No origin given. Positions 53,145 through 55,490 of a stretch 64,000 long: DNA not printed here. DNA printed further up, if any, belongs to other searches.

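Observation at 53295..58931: Complete mycobacterial-type polyprenyl-phospho-D-arabinofuranose donor pathway plus a GT-C-like membrane protein in a lipid A-producing bacterium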

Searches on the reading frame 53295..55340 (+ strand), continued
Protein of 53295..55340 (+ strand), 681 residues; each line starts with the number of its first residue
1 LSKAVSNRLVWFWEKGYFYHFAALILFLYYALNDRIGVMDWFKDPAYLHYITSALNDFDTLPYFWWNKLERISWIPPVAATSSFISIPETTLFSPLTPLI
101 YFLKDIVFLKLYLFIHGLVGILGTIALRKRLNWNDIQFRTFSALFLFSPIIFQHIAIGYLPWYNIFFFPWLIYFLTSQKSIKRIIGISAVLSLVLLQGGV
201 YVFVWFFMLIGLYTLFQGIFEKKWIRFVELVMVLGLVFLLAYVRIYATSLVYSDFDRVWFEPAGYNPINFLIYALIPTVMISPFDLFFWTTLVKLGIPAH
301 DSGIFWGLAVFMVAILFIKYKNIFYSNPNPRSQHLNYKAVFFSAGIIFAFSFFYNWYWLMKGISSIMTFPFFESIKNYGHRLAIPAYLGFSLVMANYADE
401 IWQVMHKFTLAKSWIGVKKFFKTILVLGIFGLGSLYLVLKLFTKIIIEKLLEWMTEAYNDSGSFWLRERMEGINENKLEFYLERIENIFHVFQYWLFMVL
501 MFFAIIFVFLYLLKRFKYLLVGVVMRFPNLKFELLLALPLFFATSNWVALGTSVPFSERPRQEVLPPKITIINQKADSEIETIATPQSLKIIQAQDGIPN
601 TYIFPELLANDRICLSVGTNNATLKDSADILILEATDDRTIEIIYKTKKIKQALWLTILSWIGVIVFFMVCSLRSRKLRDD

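Call 39: fold_search(model_id=the predicted structure, library=pdb)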
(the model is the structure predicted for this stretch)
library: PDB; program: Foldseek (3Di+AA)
matches with E <= 10: 188; with E <= 0.001: 2
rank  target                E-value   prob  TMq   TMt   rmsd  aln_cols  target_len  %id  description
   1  5f15                  6.1e-05  1.00  0.34  0.40  11.8       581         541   12  Crystal Structure of ArnT from Cupriavidus metallidurans bound to Undecaprenyl phosphate (released 2016-02-17)
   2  5ezm                  2.0e-04  1.00  0.33  0.40  12.3       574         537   12  Crystal Structure of ArnT from Cupriavidus metallidurans in the apo state (released 2016-02-17)
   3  6gxc_A                2.4e-03  1.00  0.27  0.26  11.7       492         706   12  Bacterial oligosaccharyltransferase PglB in complex with an inhibitory peptide and a reactive lipid-linked oligosaccha (released 2018-11-14)
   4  5ogl_A                3.6e-03  1.00  0.29  0.28  10.9       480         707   12  Structure of bacterial oligosaccharyltransferase PglB in complex with an acceptor peptide and an lipid-linked oligosac (released 2017-10-25)
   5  9s6u_A                5.6e-03  1.00  0.32  0.39  10.7       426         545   13  Ternary cryo-EM structure of human ALG9 with Dol25-PP-GlcNAc2Man8, Dol25-P-Man and Fab (released 2026-03-18)
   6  9s6s_A                6.7e-03  1.00  0.32  0.39  10.0       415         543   14  Ternary cryo-EM structure of human ALG9 with Dol25-PP-GlcNAc2Man6, Dol25-P-Man and Fab (released 2026-03-18)
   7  6w98_A                1.0e-02  1.00  0.29  0.17  10.8       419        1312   13  Single-Particle Cryo-EM Structure of Arabinofuranosyltransferase AftD from Mycobacteria (released 2020-05-13)
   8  6ezn_F                1.7e-02  0.94  0.22  0.23  19.1       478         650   13  Cryo-EM structure of the yeast oligosaccharyltransferase (OST) complex (released 2018-01-17)
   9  8pn9_A                2.6e-02  0.97  0.29  0.30  14.6       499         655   14  Structure of human oligosaccharyltransferase OST-A complex bound to NGI-1 (released 2024-05-08)
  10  9i5k_A                3.0e-02  0.99  0.29  0.39  12.7       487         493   14  Structure of the Chaetomium thermophilum Pmt4 homodimer (C2 symmetry) (released 2025-12-24)
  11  6s7t_A                3.0e-02  0.96  0.26  0.25  21.1       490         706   11  Cryo-EM structure of human oligosaccharyltransferase complex OST-B (released 2019-12-18)
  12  8age_A                3.6e-02  0.98  0.28  0.30  11.7       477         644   12  Structure of yeast oligosaccharylransferase complex with acceptor peptide bound (released 2022-12-07)
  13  6wby                  4.4e-02  0.99  0.27  0.16  11.2       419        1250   11  Single-Particle Cryo-EM Structure of Arabinofuranosyltransferase AftD from Mycobacteria, Mutant R1389S Class 2 (released 2020-05-13)
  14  8agb_A                4.4e-02  0.98  0.30  0.31  16.4       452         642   12  Structure of yeast oligosaccharylransferase complex with lipid-linked oligosaccharide bound (released 2022-12-07)
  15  9s6t_A                4.8e-02  0.98  0.28  0.37   9.7       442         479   14  Ternary cryo-EM structure of chicken ALG12 with Dol25-PP-GlcNAc2Man7, Dol25-P-Man, and Fab (released 2026-03-18)
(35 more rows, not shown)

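Call 42: find_related_loci(query=A1, collection=genome_contigs, flank=8000)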
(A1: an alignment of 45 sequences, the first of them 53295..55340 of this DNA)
Query A1 (681 aa) in genome_contigs; peptide patterns used: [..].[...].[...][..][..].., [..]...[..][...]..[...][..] (x = any residue, [..] = any of these).
97 stretches matched a pattern; 18 encode a relative of the query (tblastn E <= 1e-3); 18 distinct loci.
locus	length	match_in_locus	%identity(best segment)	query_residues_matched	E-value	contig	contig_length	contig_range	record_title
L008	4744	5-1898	84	1-675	0e+0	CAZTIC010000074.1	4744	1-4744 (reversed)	MAG TPA_asm: uncultured Gammaproteobacteria bacterium isolate SRP191223_co1_14 genome assembly, contig: NODE_26417_lengt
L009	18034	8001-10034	45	1-679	0e+0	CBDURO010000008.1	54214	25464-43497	MAG TPA_asm: uncultured bacterium isolate SRR22302360_binner13_Refined_52 genome assembly, contig: ERZ25073602.65, whole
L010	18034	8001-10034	45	1-679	0e+0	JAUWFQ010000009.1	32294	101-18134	MAG: bacterium isolate CSMAG_2220 CSMAG_2220_k141_992856_length_32294_cov_10.0000, whole genome shotgun sequence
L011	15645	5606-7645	42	1-678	1e-177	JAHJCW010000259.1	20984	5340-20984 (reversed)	MAG: bacterium isolate Modern_marine.mb.320 Modern_marine.mb.320_k141_2098695, whole genome shotgun sequence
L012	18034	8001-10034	41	1-677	1e-170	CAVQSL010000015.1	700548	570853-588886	MAG: uncultured bacterium isolate MFD09964.bin.2.223 genome assembly, contig: contig_9336, whole genome shotgun sequence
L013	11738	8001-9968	38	5-674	3e-137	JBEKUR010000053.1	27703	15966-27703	MAG: Terriglobia bacterium isolate SPRUCE 586 SPRUCE_586_53, whole genome shotgun sequence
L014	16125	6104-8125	33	1-676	9e-106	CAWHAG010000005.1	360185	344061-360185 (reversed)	MAG: Ignavibacteriota bacterium isolate MFD04408.bin.1.36 genome assembly, contig: contig_91620, whole genome shotgun se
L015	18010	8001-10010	30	23-681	2e-73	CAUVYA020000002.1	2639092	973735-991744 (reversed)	MAG: Anaerolineaceae bacterium isolate 592c0b7d-ec24-4628-ad55-941c30eb369b genome assembly, contig: contig_2, whole gen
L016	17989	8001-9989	30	21-669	3e-73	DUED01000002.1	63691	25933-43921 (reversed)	MAG TPA_asm: Anaerolineae bacterium isolate A373 Contig2, whole genome shotgun sequence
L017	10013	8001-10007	30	3-662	1e-72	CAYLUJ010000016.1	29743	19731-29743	MAG TPA_asm: uncultured Pelolinea sp. isolate SRP192927_co3_102 genome assembly, contig: NODE_2995_length_29743_cov_3.98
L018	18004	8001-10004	31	12-667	4e-71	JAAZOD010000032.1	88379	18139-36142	MAG: Pelolinea sp. isolate AS27yjCOA_25 179278_AS27, whole genome shotgun sequence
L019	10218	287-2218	29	21-650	6e-67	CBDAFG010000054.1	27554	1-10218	MAG: uncultured Pelolinea sp. isolate MAG_106 genome assembly, contig: k141_363531, whole genome shotgun sequence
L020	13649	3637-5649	30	21-679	6e-64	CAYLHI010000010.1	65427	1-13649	MAG TPA_asm: uncultured Pelolinea sp. isolate binchicken_co116_379 genome assembly, contig: NODE_279_length_65427_cov_13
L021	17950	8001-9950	30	2-638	5e-59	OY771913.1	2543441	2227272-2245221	MAG: Anaerolineaceae bacterium isolate c74f872c-e933-4053-8305-e1536b6d7914 genome assembly, chromosome: 1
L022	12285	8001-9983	30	20-666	1e-56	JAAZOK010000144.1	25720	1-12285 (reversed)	MAG: Chloroflexota bacterium isolate AS27yjCOA_56 38209_AS27, whole genome shotgun sequence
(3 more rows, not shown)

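Call 50: search_protein_families(library=pfam, proteins=[L006:3909-4829:+, L004:5285-5983:+, L004:6001-6921:+], max_evalue=0.01)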
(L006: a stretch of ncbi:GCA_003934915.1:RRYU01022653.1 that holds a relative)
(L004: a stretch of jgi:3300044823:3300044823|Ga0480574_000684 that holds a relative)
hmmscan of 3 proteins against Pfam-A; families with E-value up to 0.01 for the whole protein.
L006:3909-4829:+ (306 aa): 1 family
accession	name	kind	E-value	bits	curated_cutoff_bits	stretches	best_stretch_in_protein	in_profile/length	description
PF01040.23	UbiA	-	4.4e-23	82.3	34.2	1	36-279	11-244/250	UbiA prenyltransferase family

L004:5285-5983:+ (232 aa): 2 families
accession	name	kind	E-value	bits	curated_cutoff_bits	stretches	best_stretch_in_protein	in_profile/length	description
PF00535.33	Glycos_transf_2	-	3.4e-23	82.8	23.3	1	4-170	1-165/168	Glycosyl transferase family 2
PF13641.12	Glyco_tranf_2_3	-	2.2e-06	28.3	27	1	3-124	3-126/230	Glycosyltransferase like family 2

L004:6001-6921:+ (306 aa): 0 families

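Call 51: search_protein_families(library=pfam, alignment_id=A1, max_evalue=1)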
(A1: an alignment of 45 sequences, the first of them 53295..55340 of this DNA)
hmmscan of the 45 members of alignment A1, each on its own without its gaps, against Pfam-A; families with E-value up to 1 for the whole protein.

A. member 1, window:53295-55340:+ (681 aa): 1 family
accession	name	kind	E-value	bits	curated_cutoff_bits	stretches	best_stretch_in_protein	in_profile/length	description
PF11847.13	GT-C_AftD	-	0.93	7.8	26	1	117-229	83-198/661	Alpha-(1->3)-arabinofuranosyltransferase, N-terminal GT-C domain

B. families by the number of members that match (of 45 scanned): 12 families
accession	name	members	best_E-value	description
PF11847.13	GT-C_AftD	13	4.9e-07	Alpha-(1->3)-arabinofuranosyltransferase, N-terminal GT-C domain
PF05360.19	YiaAB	1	0.028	yiaA/B two helix domain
PF23484.1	YBR126W-A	1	0.032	YBR126W-A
PF07664.17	FeoB_C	1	0.044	Ferrous iron transport protein B C terminus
PF16476.10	DUF5053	1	0.087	Domain of unknown function (DUF5053)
PF22466.2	PSF3_N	1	0.12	PSF3 N-terminal domain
PF06422.18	PDR_CDR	1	0.2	CDR ABC transporter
PF05767.17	Pox_A14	1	0.24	Poxvirus virion envelope protein A14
PF25144.1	Zn_ribbon_IFT122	1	0.25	IFT122, zinc ribbon domain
PF04084.20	RecA-like_ORC2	1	0.33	Origin recognition complex subunit 2 RecA-like domain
PF06127.16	Mpo1-like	1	0.41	2-hydroxy-palmitic acid dioxygenase Mpo1-like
PF02009.21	RIFIN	1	0.42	Rifin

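Call 52: search_solved_structures(query=A1, max_evalue=10, show_alignments=2)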
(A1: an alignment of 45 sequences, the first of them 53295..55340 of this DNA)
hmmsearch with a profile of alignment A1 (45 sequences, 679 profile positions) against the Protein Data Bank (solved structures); distinct sequences matched with E-value up to 10: 1.
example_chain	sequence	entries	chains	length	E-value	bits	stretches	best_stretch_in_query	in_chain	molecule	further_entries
6i52_A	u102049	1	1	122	0.94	10.9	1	555-635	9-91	Replication factor A protein 3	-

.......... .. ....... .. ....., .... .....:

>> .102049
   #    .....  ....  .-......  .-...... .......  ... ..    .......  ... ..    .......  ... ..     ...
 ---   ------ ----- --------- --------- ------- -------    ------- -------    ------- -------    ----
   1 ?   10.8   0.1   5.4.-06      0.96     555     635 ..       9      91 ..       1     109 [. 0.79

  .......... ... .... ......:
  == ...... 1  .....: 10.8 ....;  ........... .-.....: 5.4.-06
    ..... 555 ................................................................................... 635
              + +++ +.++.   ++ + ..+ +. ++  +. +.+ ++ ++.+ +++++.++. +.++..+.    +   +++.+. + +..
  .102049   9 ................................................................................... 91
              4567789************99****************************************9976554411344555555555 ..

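Call 60: list_cluster_members(proteins=[P0001, P0059])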
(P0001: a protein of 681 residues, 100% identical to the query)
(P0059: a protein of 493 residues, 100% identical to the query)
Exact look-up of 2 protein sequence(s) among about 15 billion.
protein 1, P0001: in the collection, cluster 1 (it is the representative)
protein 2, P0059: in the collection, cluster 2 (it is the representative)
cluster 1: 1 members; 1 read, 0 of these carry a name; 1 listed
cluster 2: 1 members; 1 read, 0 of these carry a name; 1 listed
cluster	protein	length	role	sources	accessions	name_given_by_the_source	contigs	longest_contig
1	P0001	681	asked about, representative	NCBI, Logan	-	-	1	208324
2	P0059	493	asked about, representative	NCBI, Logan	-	-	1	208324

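Call 63: search_solved_structures(query=P0035, max_evalue=10, show_alignments=2)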
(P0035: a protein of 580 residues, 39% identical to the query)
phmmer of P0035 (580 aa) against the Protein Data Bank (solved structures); distinct sequences matched with E-value up to 10: 1.
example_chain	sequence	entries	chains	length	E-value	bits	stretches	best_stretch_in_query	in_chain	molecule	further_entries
6tdu_T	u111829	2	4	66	0.11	14.6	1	39-83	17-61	ATPEG8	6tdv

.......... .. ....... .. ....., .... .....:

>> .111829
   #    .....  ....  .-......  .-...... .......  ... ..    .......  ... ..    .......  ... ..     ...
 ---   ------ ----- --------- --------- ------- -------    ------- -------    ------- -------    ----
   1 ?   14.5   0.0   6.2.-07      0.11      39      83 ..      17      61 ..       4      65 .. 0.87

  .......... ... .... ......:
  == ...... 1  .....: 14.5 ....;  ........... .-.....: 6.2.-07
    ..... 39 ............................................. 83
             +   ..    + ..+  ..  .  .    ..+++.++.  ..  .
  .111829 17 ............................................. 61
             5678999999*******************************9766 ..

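Call 64: search_protein_families(library=pfam, proteins=[P0035, P0034, P0033, P0032, P0036, P0037, P0038, P0031], max_evalue=1)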
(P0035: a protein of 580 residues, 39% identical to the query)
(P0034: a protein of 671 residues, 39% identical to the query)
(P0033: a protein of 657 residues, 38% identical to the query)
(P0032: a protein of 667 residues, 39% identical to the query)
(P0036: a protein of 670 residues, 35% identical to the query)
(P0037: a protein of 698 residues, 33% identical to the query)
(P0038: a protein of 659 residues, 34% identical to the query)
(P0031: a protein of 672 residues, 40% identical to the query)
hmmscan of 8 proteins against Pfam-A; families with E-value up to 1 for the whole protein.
P0035 (580 aa): 1 family
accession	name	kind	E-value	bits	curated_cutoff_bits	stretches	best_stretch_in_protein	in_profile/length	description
PF11847.13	GT-C_AftD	-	4.9e-07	28.5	26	1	8-136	76-207/661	Alpha-(1->3)-arabinofuranosyltransferase, N-terminal GT-C domain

P0034 (671 aa): 1 family
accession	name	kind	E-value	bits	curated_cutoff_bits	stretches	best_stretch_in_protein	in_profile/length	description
PF05360.19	YiaAB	-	0.028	15.1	26.6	1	9-30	27-48/53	yiaA/B two helix domain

P0033 (657 aa): 2 families
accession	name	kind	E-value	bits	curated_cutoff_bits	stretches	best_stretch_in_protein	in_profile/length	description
PF07664.17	FeoB_C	-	0.044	13.9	26.6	1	490-523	4-37/54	Ferrous iron transport protein B C terminus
PF11847.13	GT-C_AftD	-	0.044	12.2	26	1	114-196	84-168/661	Alpha-(1->3)-arabinofuranosyltransferase, N-terminal GT-C domain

P0032 (667 aa): 1 family
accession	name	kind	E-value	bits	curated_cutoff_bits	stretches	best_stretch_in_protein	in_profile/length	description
PF16476.10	DUF5053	-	0.087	13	26.6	1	437-482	5-50/71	Domain of unknown function (DUF5053)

P0036 (670 aa): 0 families

P0037 (698 aa): 0 families

P0038 (659 aa): 0 families

P0031 (672 aa): 0 families

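Call 76: search_protein_representatives(alignment_id=A1)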
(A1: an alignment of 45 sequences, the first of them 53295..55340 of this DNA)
Query: 45 sequences, 679 profile positions. Proteins with E-value up to 0.001 (for the whole library): 1192; up to 1e-10: 476; up to 1e-30: 79. The best 150 are listed.
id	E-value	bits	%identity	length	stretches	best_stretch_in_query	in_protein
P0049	1.5e-270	915.8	-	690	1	5-671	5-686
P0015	3.4e-260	881.5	-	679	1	2-677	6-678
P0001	1.7e-255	866.0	-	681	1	2-677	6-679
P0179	6.1e-247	837.7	-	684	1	3-677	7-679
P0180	1.1e-234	797.2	-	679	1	1-675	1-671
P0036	6.7e-225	764.9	-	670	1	1-671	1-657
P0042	6.2e-223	758.4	-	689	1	4-674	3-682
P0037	2.6e-219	746.4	-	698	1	4-675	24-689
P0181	3.9e-217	739.2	-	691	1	1-675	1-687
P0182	4.4e-211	719.2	-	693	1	3-673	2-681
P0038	1.0e-199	681.6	-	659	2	3-439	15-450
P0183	2.2e-196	670.7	-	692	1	8-670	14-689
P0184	2.2e-185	634.3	-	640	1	2-612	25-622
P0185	2.3e-177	607.8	-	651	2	2-409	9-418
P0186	7.5e-174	596.2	-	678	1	2-670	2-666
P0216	1.1e-55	205.7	-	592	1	7-401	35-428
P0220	8.6e-51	189.5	-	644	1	17-383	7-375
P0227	1.6e-44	168.8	-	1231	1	10-399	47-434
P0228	4.3e-44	167.3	-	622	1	18-401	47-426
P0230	7.9e-43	163.2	-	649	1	20-381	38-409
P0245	4.1e-36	141.0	-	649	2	19-213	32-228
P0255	8.1e-29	116.9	-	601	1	15-400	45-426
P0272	2.5e-23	98.7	-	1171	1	21-278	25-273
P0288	6.5e-20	87.5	-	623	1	25-315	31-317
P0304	1.2e-18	83.3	-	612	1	9-289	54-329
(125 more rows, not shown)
